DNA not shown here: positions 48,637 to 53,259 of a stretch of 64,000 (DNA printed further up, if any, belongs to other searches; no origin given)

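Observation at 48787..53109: EccC/EssC ATPase with fused ubiquitin-like (YukD/EsaB-like) and FHA N-terminal domains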

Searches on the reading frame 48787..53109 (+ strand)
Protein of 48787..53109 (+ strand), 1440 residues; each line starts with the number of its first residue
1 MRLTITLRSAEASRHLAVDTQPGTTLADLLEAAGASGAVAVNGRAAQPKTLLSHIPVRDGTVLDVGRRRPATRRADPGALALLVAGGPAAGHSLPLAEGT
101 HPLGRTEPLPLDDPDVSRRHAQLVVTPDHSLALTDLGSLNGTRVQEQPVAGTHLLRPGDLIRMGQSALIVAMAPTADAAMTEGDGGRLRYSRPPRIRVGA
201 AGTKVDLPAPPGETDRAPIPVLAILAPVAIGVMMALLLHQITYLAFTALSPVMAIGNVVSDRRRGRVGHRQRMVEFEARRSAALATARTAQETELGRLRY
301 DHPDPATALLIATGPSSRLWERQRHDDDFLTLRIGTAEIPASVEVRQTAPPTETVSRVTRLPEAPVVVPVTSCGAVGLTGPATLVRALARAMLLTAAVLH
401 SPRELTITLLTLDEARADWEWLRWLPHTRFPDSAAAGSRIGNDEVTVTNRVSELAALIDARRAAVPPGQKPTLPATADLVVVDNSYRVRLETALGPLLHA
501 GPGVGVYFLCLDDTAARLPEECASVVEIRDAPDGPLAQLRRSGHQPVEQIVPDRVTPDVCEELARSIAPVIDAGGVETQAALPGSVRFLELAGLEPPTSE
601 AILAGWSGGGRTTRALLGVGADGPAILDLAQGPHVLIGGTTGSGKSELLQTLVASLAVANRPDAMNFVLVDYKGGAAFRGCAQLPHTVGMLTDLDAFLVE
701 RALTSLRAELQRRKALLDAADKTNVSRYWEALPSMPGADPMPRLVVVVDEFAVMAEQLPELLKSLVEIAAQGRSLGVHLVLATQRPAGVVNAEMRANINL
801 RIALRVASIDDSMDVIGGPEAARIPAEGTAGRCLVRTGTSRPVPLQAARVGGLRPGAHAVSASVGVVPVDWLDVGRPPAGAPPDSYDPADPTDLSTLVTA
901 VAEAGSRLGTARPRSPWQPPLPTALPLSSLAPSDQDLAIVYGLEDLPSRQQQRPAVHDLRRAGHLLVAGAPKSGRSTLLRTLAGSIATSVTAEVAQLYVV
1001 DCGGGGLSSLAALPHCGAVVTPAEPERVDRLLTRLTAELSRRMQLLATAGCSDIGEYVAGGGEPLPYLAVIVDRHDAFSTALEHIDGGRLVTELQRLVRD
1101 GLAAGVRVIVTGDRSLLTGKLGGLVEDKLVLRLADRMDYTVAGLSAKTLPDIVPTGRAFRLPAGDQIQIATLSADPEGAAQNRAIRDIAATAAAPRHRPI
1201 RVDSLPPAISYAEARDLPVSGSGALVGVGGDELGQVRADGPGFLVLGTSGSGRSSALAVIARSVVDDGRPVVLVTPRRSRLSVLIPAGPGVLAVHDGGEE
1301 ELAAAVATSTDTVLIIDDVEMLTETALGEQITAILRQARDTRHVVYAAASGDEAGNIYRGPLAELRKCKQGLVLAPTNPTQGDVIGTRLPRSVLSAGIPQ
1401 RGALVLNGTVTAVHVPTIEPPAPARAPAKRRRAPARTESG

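Call 4: search_protein_families(library=pfam, proteins=[window:48787-53109:+], max_evalue=0.01)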
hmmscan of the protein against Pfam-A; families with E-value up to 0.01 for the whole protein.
window:48787-53109:+ (1440 aa): 18 families
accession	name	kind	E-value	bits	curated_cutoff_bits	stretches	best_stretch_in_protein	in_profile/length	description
PF01580.24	FtsK_SpoIIIE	-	7.7e-58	196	24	2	619-787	25-220/221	FtsK/SpoIIIE family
PF13191.12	AAA_16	-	1.3e-12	49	32.6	2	631-772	23-162/167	AAA ATPase domain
PF00498.31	FHA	-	4.2e-12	46.8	20.7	1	109-164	11-67/67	FHA domain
PF16697.10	Yop-YscD_cpl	-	2.2e-10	41.1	33.2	1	86-170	4-90/94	Inner membrane component of T3SS, cytoplasmic domain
PF25199.1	nSTAND_NTPase5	-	8.3e-09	35.8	34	1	1237-1326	38-112/145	Novel STAND NTPase 5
PF13401.12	AAA_22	-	1.3e-08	35.7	27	1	634-780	7-121/130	AAA domain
PF13555.12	AAA_29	-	3.6e-07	30.3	27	0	631-655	22-45/61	P-loop containing region of AAA domain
PF01935.23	DUF87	-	2e-06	28.5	23.2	1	626-671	15-59/220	Helicase HerA, central domain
PF20703.3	nSTAND1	-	5.2e-06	26.8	27.1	0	1241-1357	34-167/379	Novel STAND NTPase 1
PF00005.33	ABC_tran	-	5.7e-05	24.2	25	0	627-656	6-35/137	ABC transporter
PF13245.12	AAA_19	-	0.00019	22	25.1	0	630-765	9-114/134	AAA domain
PF05729.18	NACHT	-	0.0002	21.6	26.7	0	635-669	3-38/167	NACHT domain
PF00437.27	T2SSE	-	0.00025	20.3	24.9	0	634-660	144-170/370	Type II/IV secretion system protein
PF05872.18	HerA_C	-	0.00046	19.4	22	0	726-802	242-317/502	Helicase HerA-like C-terminal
PF13238.12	AAA_18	-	0.0014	19.5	29.4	0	635-657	1-23/128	AAA domain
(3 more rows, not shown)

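Call 5: search_protein_families(library=ncbifam, proteins=[window:48787-53109:+], max_evalue=0.01)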
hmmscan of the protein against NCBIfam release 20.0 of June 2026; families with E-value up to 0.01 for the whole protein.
window:48787-53109:+ (1440 aa): 18 families
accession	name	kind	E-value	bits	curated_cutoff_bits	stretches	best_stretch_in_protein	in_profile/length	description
TIGR03928.1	T7_EssCb_Firm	equivalog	3.1e-156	522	778.4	1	190-1158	6-1003/1296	type VII secretion protein EssC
TIGR03924.1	T7SS_EccC_a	equivalog_domain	1.1e-124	417.6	509.15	2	217-851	11-670/673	type VII secretion protein EccCa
TIGR03925.1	T7SS_EccC_b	equivalog_domain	5.6e-94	315.4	346.55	2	901-1281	6-406/564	type VII secretion protein EccCb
NF007615.0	PRK10263.1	equivalog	1.8e-21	75.6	1566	1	621-817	999-1217/1355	DNA translocase FtsK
NF049868.1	FhaB_Rv0019c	equivalog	4.1e-14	52.9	125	1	69-168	56-156/158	FHA domain-containing protein FhaB/FipA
NF041660.2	oxygluDhInhib_OdhI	equivalog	2.2e-10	40.5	200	1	74-169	31-126/130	oxoglutarate dehydrogenase inhibitor Odhl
NF052573.1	HisKinEspAMyxo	equivalog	9.1e-10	37.2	1400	1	79-167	24-115/755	serine histidine kinase EspA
NF033760.1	gliding_GltG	equivalog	6.4e-09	34.9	650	1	109-181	36-106/650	adventurous gliding motility protein GltG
NF041214.1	plasmid_TraB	equivalog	1.7e-06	26.8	800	1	633-811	249-414/639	plasmid transfer protein TraB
TIGR03743.1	SXT_TraD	subfamily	2.2e-05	23.1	366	0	617-658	158-201/636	conjugative transfer system coupling protein TraD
NF040819.1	helicase_HerA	equivalog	7.1e-05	21.5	970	1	741-815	402-476/561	DNA double-strand break repair helicase HerA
NF007601.2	PRK10247.1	equivalog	0.00085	18.9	292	0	627-657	22-51/204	iron efflux ABC transporter ATP-binding subunit FetA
NF041017.1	DNA_import_CedB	equivalog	0.001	17.8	700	0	629-674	272-314/590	DNA import protein CedB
TIGR01189.1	ccmA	equivalog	0.0029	17.3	131.6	0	627-656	21-49/198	heme ABC exporter ATP-binding protein CcmA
NF040937.1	HerA_Thermprot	equivalog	0.0029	16.1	800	0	745-808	352-416/487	DNA double-strand break repair helicase HerA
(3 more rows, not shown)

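Call 9: search_solved_structures(query=window:48787-53109:+, max_evalue=0.001)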
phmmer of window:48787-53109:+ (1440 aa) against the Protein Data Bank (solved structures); distinct sequences matched with E-value up to 0.001: 32.
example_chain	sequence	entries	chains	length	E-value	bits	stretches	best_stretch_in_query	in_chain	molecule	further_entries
4nh0_A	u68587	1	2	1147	9.1e-82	278.6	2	361-1057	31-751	Cell divisionFtsK/SpoIIIE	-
9qks_G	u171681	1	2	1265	2.3e-61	210.9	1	188-922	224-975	ESX secretion system protein YukB,Green fluorescent protein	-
7b9f_C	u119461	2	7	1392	1.4e-55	191.8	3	628-831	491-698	EccC5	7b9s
7np7_C1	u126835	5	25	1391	2.4e-52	181.1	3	628-831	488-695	ESX-5 secretion system protein EccC5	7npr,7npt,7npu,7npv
4n1a_A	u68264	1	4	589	4e-31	110.8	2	939-1231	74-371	Cell divisionFtsK/SpoIIIE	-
9jv8_A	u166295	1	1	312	6.8e-26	93.4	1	906-1055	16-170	ESX-1 secretion system protein EccCb1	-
4lya_A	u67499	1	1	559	2.1e-19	71.9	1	634-818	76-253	Uncharacterized protein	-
2iuu_A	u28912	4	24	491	2.2e-19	71.8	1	541-848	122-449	DNA TRANSLOCASE FTSK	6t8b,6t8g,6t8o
2iut_A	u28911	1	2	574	3.6e-19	71.2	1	541-848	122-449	DNA TRANSLOCASE FTSK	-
2ius_A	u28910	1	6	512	3.7e-19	71.1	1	617-824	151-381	DNA TRANSLOCASE FTSK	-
5fv0_A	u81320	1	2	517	2.2e-16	61.9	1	634-817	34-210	ESX secretion system protein EccC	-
6sgz_J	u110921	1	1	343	1.1e-13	53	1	293-437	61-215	ESX-3 secretion system protein EccC3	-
6sgw_F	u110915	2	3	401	1.5e-13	52.5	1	210-437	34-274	ESX-3 secretion system protein EccC3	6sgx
6umm_E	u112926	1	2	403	1.5e-13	52.5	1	210-437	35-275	ESX-3 secretion system protein EccC3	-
6lar_F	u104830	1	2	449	2.5e-13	51.8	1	210-437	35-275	ESX-3 secretion system protein EccC3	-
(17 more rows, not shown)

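Call 11: find_homologous_proteins(query=window:48787-53109:+, max_evalue=1e-10)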
Query window:48787-53109:+ (1440 aa): 355 proteins with E <= 1e-10 among 8000 candidates; the best 120 are listed.
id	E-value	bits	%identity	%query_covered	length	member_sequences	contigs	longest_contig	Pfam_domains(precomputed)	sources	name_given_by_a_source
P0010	0.0e+0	3100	100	100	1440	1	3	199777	PF00498.32,PF01935.24,PF16697.11,PF13555.13,PF13401.13,PF20703.4,PF01580.25,PF25199.2,PF13191.13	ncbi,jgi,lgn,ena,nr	ncbi:MAG TPA: FtsK/SpoIIIE domain-containing protein [Mycobacteriales bacterium]|nr:FtsK/SpoIIIE dom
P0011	0.0e+0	1535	54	99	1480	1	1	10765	PF00498.32,PF00005.34,PF05729.19,PF16697.11,PF13555.13,PF13401.13,PF01580.25,PF13481.13,PF13191.13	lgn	-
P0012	0.0e+0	1500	54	99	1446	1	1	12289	PF00437.27,PF13245.13,PF16697.11,PF13401.13,PF20703.4,PF01580.25,PF25199.2,PF13191.13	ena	-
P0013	0.0e+0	1483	53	99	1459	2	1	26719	PF00498.32,PF00005.34,PF13245.13,PF16697.11,PF13555.13,PF13401.13,PF01580.25,PF13191.13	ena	-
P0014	0.0e+0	1482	54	99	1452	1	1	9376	PF00498.32,PF16697.11,PF13555.13,PF13401.13,PF01580.25,PF25199.2,PF13191.13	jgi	jgi:DNA segregation ATPase FtsK/SpoIIIE, S-DNA-T family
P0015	0.0e+0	1480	53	99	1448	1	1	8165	PF00498.32,PF13245.13,PF16697.11,PF13555.13,PF13401.13,PF20703.4,PF01580.25,PF25199.2,PF13191.13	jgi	jgi:DNA segregation ATPase FtsK/SpoIIIE, S-DNA-T family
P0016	0.0e+0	1478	55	99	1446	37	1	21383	PF00498.32,PF13245.13,PF16697.11,PF13555.13,PF13401.13,PF01580.25,PF13191.13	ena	-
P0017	0.0e+0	1470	54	99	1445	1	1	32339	PF00498.32,PF05729.19,PF16697.11,PF13555.13,PF13401.13,PF01580.25,PF25199.2,PF13191.13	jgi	jgi:S-DNA-T family DNA segregation ATPase FtsK/SpoIIIE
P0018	0.0e+0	1463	54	98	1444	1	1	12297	PF00498.32,PF16697.11,PF13555.13,PF13401.13,PF01580.25,PF25199.2,PF13191.13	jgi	jgi:S-DNA-T family DNA segregation ATPase FtsK/SpoIIIE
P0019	0.0e+0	1461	53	99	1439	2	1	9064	PF00498.32,PF16697.11,PF13555.13,PF13401.13,PF01580.25,PF25199.2,PF13191.13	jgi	-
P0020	0.0e+0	1454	53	100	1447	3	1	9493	PF00498.32,PF16697.11,PF13555.13,PF13401.13,PF01580.25,PF25199.2,PF13191.13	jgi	jgi:S-DNA-T family DNA segregation ATPase FtsK/SpoIIIE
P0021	0.0e+0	1450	52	98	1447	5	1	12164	PF00498.32,PF13245.13,PF16697.11,PF13555.13,PF13401.13,PF01580.25,PF13191.13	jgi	jgi:S-DNA-T family DNA segregation ATPase FtsK/SpoIIIE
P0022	0.0e+0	1450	53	100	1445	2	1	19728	PF00498.32,PF13245.13,PF16697.11,PF13555.13,PF13401.13,PF01580.25,PF13191.13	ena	-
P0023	0.0e+0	1449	54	98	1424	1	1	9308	PF00498.32,PF13555.13,PF13401.13,PF01580.25,PF13191.13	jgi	jgi:S-DNA-T family DNA segregation ATPase FtsK/SpoIIIE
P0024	0.0e+0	1442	54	98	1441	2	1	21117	PF00437.27,PF00498.32,PF00005.34,PF16697.11,PF13555.13,PF13401.13,PF01580.25,PF13191.13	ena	-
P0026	0.0e+0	1416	52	98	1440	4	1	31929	PF00437.27,PF00498.32,PF13245.13,PF16697.11,PF13555.13,PF13401.13,PF01580.25,PF25199.2,PF13191.13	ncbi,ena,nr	ncbi:MAG TPA: FtsK/SpoIIIE domain-containing protein [Streptosporangiaceae bacterium]|nr:FtsK/SpoIII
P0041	0.0e+0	1301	50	98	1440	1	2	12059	PF00498.32,PF16697.11,PF13555.13,PF13401.13,PF01580.25,PF25199.2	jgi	-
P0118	2.0e-233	796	42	83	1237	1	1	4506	PF13604.13,PF13245.13,PF13555.13,PF13401.13,PF01580.25,PF25199.2,PF13191.13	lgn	-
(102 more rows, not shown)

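Call 12: find_related_loci(query=window:48787-53109:+, collection=genome_contigs, flank=10000)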
Query window:48787-53109:+ (1440 aa) in genome_contigs; peptide patterns used: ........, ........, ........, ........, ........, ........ (x = any residue, [..] = any of these).
228 stretches matched a pattern; 88 encode a relative of the query (tblastn E <= 1e-3); the best 80 are kept; 80 distinct loci.
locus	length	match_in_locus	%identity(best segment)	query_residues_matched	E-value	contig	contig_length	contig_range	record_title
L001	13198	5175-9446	52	2-1418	0e+0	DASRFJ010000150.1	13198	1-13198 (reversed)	MAG TPA_asm: Streptosporangiaceae bacterium isolate SMAG_U10029 k141_51284, whole genome shotgun sequence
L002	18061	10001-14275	53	2-1418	0e+0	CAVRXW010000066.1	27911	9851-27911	MAG: uncultured Actinomycetes bacterium isolate MFD06092.bin.2.81 genome assembly, contig: contig_9862, whole genome sho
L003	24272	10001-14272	51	1-1422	0e+0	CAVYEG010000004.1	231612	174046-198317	MAG: uncultured Actinomycetes bacterium isolate MFD09603.bin.2.187 genome assembly, contig: contig_23951, whole genome s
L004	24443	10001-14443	42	1-1440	0e+0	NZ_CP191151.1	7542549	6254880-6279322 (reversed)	Streptomyces albus subsp. chlorinus strain NRRL B-24108 chromosome, complete genome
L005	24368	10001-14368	42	38-1440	0e+0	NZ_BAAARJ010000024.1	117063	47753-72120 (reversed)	Streptomyces axinellae strain JCM 16373 sequence024, whole genome shotgun sequence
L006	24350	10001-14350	40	1-1418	0e+0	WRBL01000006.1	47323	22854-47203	MAG: Streptosporangiales bacterium isolate Lab288P1bin78 Ga0131853_10001179, whole genome shotgun sequence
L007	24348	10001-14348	53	2-1440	0e+0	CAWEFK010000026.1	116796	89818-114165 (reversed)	MAG: uncultured Actinomycetes bacterium isolate MFD09603.bin.2.179 genome assembly, contig: contig_48533, whole genome s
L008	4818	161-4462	43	1-1415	0e+0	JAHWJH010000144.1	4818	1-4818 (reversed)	MAG: Actinomycetota bacterium isolate 0707_bin12 NODE_144_length_4818_cov_12.452569, whole genome shotgun sequence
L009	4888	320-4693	42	1-1440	0e+0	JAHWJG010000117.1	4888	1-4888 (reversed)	MAG: Actinomycetota bacterium isolate 0707_bin11 NODE_6023_length_4888_cov_137.451066, whole genome shotgun sequence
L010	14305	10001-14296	42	35-1435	0e+0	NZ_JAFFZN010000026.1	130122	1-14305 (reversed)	Streptomyces spirodelae strain DW4-2 26, whole genome shotgun sequence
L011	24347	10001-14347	41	14-1418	0e+0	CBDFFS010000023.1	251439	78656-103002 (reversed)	MAG: Actinoplanes sp. isolate f29e11ee-109f-495e-9674-86847267c4ca genome assembly, contig: chromosome_3, whole genome s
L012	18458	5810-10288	40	1-1439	0e+0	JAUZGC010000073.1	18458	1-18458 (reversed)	MAG: Microbacteriaceae bacterium isolate BP_160 scaffold_5034549, whole genome shotgun sequence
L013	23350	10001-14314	42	7-1419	0e+0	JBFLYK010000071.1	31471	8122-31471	MAG: Actinomycetota bacterium isolate MAG083 MAG083_71, whole genome shotgun sequence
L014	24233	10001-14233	42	41-1419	0e+0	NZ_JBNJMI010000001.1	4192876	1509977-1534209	Streptomyces sp. CA-250714 MDNA_WGS_059_2, whole genome shotgun sequence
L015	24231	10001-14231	60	2-1416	0e+0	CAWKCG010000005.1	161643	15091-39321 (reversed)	MAG: uncultured Actinomycetes bacterium isolate MFD03044.bin.3.130 genome assembly, contig: contig_15228, whole genome s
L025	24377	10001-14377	40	1-1423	0e+0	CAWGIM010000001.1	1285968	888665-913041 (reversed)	MAG: uncultured Actinomycetota bacterium isolate MFD09671.bin.1.161 genome assembly, contig: contig_10142, whole genome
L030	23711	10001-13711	42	204-1419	0e+0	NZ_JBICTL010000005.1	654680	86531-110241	Micromonospora sp. NPDC049051 NPDC049051_134_B3.ctg-0005, whole genome shotgun sequence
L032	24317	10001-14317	40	1-1419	0e+0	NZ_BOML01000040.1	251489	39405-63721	Paractinoplanes durhamensis strain NBRC 14914 sequence040, whole genome shotgun sequence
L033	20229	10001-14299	40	1-1419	0e+0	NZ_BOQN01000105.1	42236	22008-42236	Paractinoplanes toevensis strain NBRC 105298 sequence105, whole genome shotgun sequence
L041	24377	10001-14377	40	1-1424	0e+0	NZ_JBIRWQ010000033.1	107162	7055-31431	Actinoplanes sp. NPDC020271 NPDC020271_139_G5.ctg-0033, whole genome shotgun sequence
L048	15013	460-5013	38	13-1440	0e+0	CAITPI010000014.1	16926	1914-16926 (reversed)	MAG: uncultured Acidimicrobiaceae bacterium isolate VK1_bin-0760 genome assembly, contig: bin-0760:014/137, whole genome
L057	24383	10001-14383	33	23-1425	0e+0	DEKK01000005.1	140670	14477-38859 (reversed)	MAG TPA_asm: Bifidobacteriaceae bacterium UBA2724 UBA2724_contig_26, whole genome shotgun sequence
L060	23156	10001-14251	33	25-1389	0e+0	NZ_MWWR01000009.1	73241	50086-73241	Pseudoscardovia radai strain DSM 24742 Contig_9, whole genome shotgun sequence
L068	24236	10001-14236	41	38-1417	0e+0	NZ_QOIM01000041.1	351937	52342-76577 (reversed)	Streptomyces reniochalinae strain LHW50302 NODE_6_length_351937_cov_16.9904_ID_11, whole genome shotgun sequence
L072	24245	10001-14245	43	38-1419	0e+0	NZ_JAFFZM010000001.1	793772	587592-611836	Streptomyces smyrnaeus strain DSM 42105 1, whole genome shotgun sequence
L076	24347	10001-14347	39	1-1419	0e+0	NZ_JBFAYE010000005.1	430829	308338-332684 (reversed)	Actinoplanes sp. NPDC051861 NPDC051861_50_A1.ctg-0005, whole genome shotgun sequence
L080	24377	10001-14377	39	1-1424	0e+0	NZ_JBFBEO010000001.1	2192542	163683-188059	Micromonospora sp. NPDC093244 NPDC093244_176_B2.ctg-0001, whole genome shotgun sequence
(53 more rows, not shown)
